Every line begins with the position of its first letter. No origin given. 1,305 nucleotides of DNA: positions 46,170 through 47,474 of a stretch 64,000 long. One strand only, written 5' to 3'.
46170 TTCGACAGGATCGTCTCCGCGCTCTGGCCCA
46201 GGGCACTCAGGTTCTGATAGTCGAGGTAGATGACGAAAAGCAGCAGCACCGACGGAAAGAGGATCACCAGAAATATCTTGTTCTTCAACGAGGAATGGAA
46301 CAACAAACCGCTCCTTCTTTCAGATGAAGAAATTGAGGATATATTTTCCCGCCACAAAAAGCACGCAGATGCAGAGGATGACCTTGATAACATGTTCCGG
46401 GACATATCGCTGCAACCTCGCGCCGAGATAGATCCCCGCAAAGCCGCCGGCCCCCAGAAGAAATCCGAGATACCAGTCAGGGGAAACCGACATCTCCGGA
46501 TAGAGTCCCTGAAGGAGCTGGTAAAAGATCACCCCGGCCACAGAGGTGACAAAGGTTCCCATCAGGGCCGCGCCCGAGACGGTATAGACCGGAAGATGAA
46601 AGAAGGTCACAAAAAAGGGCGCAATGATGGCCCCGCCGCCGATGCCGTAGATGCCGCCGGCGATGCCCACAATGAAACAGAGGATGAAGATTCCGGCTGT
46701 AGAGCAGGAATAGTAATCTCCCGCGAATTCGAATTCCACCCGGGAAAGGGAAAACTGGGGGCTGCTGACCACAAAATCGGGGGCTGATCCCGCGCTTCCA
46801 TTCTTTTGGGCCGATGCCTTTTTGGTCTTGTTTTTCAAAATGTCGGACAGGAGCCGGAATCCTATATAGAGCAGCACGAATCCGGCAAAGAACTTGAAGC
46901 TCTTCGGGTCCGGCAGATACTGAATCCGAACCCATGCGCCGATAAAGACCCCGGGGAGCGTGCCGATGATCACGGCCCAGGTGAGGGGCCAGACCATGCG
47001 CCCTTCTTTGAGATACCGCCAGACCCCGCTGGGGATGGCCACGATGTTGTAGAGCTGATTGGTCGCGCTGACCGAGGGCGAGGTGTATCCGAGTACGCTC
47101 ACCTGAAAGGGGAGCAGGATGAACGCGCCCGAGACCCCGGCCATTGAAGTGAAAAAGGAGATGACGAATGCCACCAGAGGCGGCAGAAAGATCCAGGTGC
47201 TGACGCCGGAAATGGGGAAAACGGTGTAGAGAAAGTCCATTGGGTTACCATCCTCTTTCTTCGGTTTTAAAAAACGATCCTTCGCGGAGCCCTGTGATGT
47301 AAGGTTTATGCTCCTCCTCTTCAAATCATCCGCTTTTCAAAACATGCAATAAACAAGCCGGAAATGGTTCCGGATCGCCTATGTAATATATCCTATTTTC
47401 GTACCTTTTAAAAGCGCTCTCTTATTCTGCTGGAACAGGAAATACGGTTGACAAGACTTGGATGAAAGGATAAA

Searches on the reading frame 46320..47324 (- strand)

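Call 85: search_protein_families(library=pfam, proteins=[window:46320-47324:-], max_evalue=0.00001)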
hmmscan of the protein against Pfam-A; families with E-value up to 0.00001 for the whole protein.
window:46320-47324:- (334 aa): 1 family
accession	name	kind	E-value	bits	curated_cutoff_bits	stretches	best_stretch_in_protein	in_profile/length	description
PF01925.25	TauE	-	4.7e-41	141.4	32.6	1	50-327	3-236/237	Sulfite exporter TauE/SafE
